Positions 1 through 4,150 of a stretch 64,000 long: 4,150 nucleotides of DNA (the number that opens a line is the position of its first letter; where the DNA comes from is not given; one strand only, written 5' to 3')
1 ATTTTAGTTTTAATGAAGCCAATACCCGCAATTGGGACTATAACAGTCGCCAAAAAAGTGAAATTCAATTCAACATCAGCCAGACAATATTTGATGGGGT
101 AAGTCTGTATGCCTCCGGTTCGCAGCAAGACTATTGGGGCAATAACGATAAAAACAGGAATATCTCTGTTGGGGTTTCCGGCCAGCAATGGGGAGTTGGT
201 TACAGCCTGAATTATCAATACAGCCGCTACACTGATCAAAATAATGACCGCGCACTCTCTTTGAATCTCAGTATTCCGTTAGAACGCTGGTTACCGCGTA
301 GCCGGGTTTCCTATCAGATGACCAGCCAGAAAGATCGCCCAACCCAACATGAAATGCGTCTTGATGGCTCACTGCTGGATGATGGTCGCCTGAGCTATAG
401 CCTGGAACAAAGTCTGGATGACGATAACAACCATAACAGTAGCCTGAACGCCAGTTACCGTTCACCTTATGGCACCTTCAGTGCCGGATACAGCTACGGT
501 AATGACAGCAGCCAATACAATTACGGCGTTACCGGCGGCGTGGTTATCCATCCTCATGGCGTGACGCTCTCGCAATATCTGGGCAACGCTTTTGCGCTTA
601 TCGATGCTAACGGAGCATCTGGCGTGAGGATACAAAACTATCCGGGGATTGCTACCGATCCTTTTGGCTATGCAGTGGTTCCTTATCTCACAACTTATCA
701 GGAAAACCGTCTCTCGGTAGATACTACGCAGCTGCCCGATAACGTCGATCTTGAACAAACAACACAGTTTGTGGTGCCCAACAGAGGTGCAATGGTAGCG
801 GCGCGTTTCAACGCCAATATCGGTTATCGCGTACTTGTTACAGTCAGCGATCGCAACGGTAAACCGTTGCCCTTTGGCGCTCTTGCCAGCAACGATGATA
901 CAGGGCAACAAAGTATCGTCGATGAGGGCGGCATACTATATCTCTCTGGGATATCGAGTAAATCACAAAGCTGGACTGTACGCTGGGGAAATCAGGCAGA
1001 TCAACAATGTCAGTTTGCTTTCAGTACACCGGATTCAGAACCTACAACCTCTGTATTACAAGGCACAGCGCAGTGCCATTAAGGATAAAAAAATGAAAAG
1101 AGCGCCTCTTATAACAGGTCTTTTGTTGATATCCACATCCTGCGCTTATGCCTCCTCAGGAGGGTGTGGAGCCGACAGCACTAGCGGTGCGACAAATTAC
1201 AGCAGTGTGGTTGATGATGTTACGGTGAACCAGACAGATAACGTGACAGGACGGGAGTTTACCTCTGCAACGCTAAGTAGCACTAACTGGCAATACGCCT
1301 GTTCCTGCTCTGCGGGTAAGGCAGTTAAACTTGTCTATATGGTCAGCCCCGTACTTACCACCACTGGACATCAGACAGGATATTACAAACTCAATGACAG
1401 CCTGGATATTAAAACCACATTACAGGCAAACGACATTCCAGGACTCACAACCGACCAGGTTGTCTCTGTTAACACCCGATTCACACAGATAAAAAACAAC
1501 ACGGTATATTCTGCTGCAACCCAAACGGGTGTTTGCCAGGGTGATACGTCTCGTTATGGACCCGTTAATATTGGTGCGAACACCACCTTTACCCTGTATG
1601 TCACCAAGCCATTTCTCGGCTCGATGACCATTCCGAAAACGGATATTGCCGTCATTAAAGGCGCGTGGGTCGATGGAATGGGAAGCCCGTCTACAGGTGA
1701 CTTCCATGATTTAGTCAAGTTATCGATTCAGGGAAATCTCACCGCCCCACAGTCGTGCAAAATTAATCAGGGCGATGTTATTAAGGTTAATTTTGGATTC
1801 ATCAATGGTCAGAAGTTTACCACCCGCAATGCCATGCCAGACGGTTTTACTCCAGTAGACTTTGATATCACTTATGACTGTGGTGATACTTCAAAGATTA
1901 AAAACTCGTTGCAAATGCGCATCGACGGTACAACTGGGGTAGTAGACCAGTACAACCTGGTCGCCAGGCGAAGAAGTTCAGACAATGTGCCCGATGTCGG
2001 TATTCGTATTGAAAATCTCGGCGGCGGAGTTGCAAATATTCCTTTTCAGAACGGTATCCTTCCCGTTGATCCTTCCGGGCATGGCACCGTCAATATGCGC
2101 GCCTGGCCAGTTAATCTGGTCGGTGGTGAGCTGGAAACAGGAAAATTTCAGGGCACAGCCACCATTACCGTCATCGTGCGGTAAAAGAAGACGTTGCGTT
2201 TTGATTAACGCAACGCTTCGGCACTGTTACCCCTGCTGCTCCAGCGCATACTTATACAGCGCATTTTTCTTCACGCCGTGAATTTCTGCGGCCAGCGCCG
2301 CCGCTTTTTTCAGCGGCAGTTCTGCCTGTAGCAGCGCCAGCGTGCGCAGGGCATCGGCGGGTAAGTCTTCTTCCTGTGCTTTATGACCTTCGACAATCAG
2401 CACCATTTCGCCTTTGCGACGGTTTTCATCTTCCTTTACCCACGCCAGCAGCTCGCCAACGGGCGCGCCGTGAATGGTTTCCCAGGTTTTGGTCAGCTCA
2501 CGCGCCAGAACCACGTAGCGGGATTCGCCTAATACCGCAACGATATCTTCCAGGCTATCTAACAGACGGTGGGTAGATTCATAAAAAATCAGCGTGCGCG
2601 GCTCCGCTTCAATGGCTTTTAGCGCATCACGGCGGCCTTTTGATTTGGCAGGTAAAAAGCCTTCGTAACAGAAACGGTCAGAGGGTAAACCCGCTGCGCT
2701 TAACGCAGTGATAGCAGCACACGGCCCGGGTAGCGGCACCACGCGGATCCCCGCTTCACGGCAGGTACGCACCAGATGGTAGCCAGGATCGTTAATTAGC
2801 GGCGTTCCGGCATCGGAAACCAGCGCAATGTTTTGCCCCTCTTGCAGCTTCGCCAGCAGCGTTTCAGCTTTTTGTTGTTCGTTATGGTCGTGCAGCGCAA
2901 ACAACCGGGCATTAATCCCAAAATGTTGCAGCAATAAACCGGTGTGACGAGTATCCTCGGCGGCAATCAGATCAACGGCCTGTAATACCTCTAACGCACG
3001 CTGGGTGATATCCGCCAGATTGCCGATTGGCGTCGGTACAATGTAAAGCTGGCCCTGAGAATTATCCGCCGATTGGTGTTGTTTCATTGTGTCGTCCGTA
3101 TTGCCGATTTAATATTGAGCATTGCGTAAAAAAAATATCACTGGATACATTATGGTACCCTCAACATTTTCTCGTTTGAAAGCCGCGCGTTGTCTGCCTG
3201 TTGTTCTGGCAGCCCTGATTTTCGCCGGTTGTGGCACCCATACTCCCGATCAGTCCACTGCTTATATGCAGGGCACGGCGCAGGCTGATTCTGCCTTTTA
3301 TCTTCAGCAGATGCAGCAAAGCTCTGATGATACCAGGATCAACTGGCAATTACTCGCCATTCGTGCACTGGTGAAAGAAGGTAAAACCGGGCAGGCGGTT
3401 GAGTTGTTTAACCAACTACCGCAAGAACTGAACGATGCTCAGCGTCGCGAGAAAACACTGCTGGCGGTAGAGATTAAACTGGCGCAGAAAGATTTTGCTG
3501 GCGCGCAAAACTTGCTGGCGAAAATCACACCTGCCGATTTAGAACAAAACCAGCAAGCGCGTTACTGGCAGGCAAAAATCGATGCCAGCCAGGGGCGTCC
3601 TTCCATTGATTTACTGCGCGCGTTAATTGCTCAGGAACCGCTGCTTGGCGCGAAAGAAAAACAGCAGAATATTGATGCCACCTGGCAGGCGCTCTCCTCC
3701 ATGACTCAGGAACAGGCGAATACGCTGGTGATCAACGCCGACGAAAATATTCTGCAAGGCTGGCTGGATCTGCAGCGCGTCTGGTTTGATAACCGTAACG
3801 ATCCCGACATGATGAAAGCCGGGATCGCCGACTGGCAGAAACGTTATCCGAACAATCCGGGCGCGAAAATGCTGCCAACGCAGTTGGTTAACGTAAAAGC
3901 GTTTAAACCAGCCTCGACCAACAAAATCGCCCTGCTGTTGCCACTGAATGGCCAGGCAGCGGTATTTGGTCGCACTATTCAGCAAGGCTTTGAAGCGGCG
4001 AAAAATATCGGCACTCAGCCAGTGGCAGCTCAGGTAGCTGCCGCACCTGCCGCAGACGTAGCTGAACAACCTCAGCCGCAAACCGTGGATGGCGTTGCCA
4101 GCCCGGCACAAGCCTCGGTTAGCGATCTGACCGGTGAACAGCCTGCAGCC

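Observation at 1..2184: Cryptic chaperone-usher fimbrial operon tail (yraJ-yraK)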

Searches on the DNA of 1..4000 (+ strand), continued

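Call 33: search_dna_similar(query=window:1417-1767:+, collection=ecoli_genomes, mode=near, rows=spread, max_rows=12)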
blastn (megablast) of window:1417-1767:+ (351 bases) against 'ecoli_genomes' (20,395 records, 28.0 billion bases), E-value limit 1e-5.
Records with a match: 3222; places in all: 3232; records where one place covers at least 80% of the query: 3214.
Genomes with a match: 3222 of 5426; with a place that covers at least 80% of the query: 3214. Places per genome that has any: lowest 1, median 1, highest 2. On chromosomes: 3232 places; on plasmids: 0.
Best place of each record, by identity: >=99% 1800; 95-99% 1145; 90-95% 277.
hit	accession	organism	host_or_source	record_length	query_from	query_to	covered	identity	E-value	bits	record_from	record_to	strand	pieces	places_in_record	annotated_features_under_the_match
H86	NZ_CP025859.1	Escherichia coli strain 504239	Homo sapiens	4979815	1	351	100%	100.0%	0e+0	649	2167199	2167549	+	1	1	yraK: fimbrial protein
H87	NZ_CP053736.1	Escherichia coli strain CP8-3_Sichuan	pig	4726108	1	351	100%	100.0%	0e+0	649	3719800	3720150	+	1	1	yraK: fimbrial protein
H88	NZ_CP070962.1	Escherichia coli strain K-12 J53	missing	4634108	1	351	100%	100.0%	0e+0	649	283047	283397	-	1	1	yraK: fimbrial protein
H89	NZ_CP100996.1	Escherichia coli strain ET151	sediment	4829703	1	351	100%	100.0%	0e+0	649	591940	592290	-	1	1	yraK: fimbrial protein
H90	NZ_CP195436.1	Escherichia coli strain 23AR0762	Homo sapiens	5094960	1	351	100%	100.0%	0e+0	649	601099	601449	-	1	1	yraK: fimbrial protein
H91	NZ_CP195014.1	Escherichia coli strain MC1061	Laboratory strain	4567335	1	351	100%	100.0%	0e+0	649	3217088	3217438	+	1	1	yraK: fimbrial protein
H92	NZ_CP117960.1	Escherichia coli strain B-3008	Homo sapiens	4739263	1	351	100%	99.1%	3e-178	632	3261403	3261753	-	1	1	yraK: fimbrial protein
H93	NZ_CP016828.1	Escherichia coli strain FORC_043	Homo sapiens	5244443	1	351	100%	95.4%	2e-156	560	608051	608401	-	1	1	yraK: fimbrial protein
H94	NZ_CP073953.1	Escherichia coli strain MB49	Poultry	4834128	1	351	100%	95.4%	2e-156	560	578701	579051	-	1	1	yraK: fimbrial protein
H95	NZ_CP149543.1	Escherichia coli strain 1912D004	Sus scrofa domesticus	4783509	1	351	100%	95.4%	2e-156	560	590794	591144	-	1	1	yraK: fimbrial protein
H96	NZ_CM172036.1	Escherichia coli strain CUVET24-CCU25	dog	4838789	1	351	100%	95.2%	7e-155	555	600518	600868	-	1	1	yraK: fimbrial protein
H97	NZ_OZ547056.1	Escherichia coli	Homo sapiens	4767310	161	351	54%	100.0%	3e-94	353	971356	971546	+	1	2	fimbrial protein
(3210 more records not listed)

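Call 56: search_dna_similar(query=L010:5488-9068:+, collection=ecoli_genomes, mode=distant, rows=spread, max_rows=30)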
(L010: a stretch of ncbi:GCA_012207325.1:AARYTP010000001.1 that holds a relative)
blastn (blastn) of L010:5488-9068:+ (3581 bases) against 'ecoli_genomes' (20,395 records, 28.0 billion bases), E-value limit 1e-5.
Records with a match: 4026; places in all: 8568; records where one place covers at least 80% of the query: 0.
Genomes with a match: 4019 of 5426; with a place that covers at least 80% of the query: 0. Places per genome that has any: lowest 1, median 2, highest 5. On chromosomes: 8561 places; on plasmids: 7.
Best place of each record, by identity: 60-80% 4026.
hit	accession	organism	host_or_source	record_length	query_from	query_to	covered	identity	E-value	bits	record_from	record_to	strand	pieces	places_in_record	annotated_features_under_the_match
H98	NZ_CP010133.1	Escherichia coli strain C11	cow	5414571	303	3574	72%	66.1%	1e-157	647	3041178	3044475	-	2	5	yraJ: fimbria/pilus outer membrane usher protein | yraK: fimbrial protein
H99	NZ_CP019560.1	Escherichia coli strain KSC1031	porcine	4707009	303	3574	72%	66.0%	4e-152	619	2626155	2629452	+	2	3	yraJ: fimbria/pilus outer membrane usher protein | yraK: fimbrial protein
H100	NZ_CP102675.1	Escherichia coli strain XH987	Homo sapiens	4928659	303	3574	72%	65.9%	5e-151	614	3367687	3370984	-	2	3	yraJ: fimbria/pilus outer membrane usher protein | yraK: fimbrial protein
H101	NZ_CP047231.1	Escherichia coli strain BL21-AI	missing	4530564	303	3574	72%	65.9%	5e-151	625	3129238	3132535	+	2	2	yraJ: fimbria/pilus outer membrane usher protein | yraK: fimbrial protein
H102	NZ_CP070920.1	Escherichia coli strain 40EC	Homo sapiens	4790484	303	3574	72%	65.9%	2e-149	610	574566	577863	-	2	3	yraJ: fimbria/pilus outer membrane usher protein | yraK: fimbrial protein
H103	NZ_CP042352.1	Escherichia coli strain RM9513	crow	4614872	303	3574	72%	65.9%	5e-151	621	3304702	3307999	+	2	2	yraJ: fimbria/pilus outer membrane usher protein | yraK: fimbrial protein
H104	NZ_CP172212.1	Escherichia coli strain GF8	chicken meat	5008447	303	3574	72%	65.8%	6e-150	611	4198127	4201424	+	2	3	yraJ: fimbria/pilus outer membrane usher protein | yraK: fimbrial protein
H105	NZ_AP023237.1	Escherichia coli strain F070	-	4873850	303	3574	72%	65.9%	4e-152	621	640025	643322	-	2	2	yraJ: fimbria/pilus outer membrane usher protein | yraK: fimbrial protein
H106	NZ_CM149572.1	Escherichia coli strain MEI3A-1023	Soil surface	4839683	303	3574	72%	65.9%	4e-152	621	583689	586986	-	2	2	yraJ: fimbria/pilus outer membrane usher protein | yraK: fimbrial protein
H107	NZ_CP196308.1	Escherichia coli strain ECE218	Homo sapiens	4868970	303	3574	71%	66.0%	6e-150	611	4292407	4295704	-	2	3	yraJ: fimbria/pilus outer membrane usher protein | yraK: fimbrial protein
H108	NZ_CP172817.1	Escherichia coli strain HS-01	Homo sapiens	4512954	303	3574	71%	65.9%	7e-149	617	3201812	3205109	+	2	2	yraJ: fimbria/pilus outer membrane usher protein | yraK: fimbrial protein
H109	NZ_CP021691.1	Escherichia coli strain AR_0151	missing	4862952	303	3574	71%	65.9%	3e-147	613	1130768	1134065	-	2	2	yraJ: fimbria/pilus outer membrane usher protein | yraK: fimbrial protein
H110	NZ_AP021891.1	Escherichia coli strain 2017.01.04CC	Homo sapiens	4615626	303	3574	71%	65.9%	3e-147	613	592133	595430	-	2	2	yraJ: fimbria/pilus outer membrane usher protein | yraK: fimbrial protein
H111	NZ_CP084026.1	Escherichia coli strain 035053C1pKPC2_Vir_090515B1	conjugation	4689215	303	3574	71%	65.9%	3e-147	613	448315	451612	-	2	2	yraJ: fimbria/pilus outer membrane usher protein | yraK: fimbrial protein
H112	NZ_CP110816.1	Escherichia coli strain THB42-F5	dog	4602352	303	3574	71%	65.9%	3e-147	613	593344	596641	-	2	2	yraJ: fimbria/pilus outer membrane usher protein | yraK: fimbrial protein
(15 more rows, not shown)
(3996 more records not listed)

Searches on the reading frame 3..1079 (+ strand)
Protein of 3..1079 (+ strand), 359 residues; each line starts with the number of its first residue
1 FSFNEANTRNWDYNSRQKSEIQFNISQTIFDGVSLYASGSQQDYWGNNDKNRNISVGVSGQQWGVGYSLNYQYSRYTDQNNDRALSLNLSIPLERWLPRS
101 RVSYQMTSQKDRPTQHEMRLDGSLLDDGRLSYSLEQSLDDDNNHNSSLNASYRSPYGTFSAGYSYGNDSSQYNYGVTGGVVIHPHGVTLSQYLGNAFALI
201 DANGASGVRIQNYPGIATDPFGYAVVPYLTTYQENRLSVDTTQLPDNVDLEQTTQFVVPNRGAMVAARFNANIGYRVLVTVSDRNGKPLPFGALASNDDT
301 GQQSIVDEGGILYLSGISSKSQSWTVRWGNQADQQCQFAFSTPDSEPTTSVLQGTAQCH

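Call 12: profile_search(protein=window:3-1079:+)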
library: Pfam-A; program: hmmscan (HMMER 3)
A. the first sequence (359 residues): domains with independent E <= 10: 9; with E <= 0.001: 2
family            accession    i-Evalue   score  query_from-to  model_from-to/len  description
Usher             PF00577.26      1e-87   295.7       9-269       289-549/549  Outer membrane usher protein
PapC_C            PF13953.12    2.3e-19    69.4     278-343         1-65/66  PapC C-terminal domain
DUF1968           PF09291.16      0.065    13.7     302-342        34-73/81  Domain of unknown function (DUF1968)
PHR               PF08005.17      0.083    13.9       3-89          3-84/151  PHR domain
ShlB              PF03865.19       0.22    11.4     129-175        49-97/311  Haemolysin secretion/activation protein ShlB/FhaC/HecB
OEP               PF02321.23        1.6     8.9       2-39         47-84/187  Outer membrane efflux protein
ShlB              PF03865.19          2     8.3      69-122        52-107/311  Haemolysin secretion/activation protein ShlB/FhaC/HecB
OEP               PF02321.23        8.6     6.6     149-177        32-58/187  Outer membrane efflux protein
OEP               PF02321.23         10     6.3      65-98         42-78/187  Outer membrane efflux protein

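Call 34: search_protein_families(proteins=[window:3-1079:+], library=ncbifam)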
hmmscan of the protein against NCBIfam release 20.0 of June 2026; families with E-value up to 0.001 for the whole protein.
window:3-1079:+ (359 aa): 15 families
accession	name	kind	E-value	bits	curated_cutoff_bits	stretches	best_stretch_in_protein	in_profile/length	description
NF011740.0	PRK15193.1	equivalog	1e-84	284.9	995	1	17-359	524-877/877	fimbrial biogenesis usher protein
NF011754.0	PRK15207.1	equivalog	6.4e-81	272.6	1271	1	13-359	496-842/842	outer membrane usher protein LpfC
NF011745.0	PRK15198.1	subfamily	1.8e-72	244.6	975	1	16-352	504-849/860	outer membrane usher protein FimD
NF011769.0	PRK15223.1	equivalog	5.3e-61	206.4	1105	1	5-358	476-835/836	fimbrial biogenesis outer membrane usher protein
NF011822.1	PRK15294.1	equivalog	1.3e-60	205.3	1397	1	19-353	495-839/845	fimbrial outer membrane usher protein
NF011826.0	PRK15298.1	equivalog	5.8e-52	176.7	1422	1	19-331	493-823/848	fimbrial outer membrane usher protein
NF007337.0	PRK09828.1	equivalog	1.6e-49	168.7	830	1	10-348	495-850/865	outer membrane usher protein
NF011774.0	PRK15235.1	exception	1.4e-48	165.8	1191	1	13-347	464-803/814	SEF14/SEF18 fimbria usher protein SefC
NF011784.0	PRK15248.1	equivalog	2.8e-45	154.6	996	1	16-355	484-847/853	fimbrial outer membrane usher protein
NF011760.0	PRK15213.1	equivalog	3.1e-40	137.9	752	1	9-321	459-769/796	PefC/AfrB family outer membrane usher protein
NF011832.0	PRK15304.1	subfamily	3.3e-35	121.3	723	1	14-349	457-790/801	fimbrial biogenesis usher protein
NF011763.0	PRK15217.1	subfamily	4e-29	101.4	933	1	16-341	482-814/826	fimbrial biogenesis outer membrane usher protein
NF011812.0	PRK15284.1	subfamily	5.1e-20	70.9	972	1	31-343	521-830/881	outer membrane usher protein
NF011791.0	PRK15255.1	equivalog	2.2e-15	55.8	1289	1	33-339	502-812/829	fimbrial outer membrane usher protein StdB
NF011804.0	PRK15273.1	equivalog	7.4e-08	30.6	1371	1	31-337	517-819/899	fimbrial biogenesis outer membrane usher protein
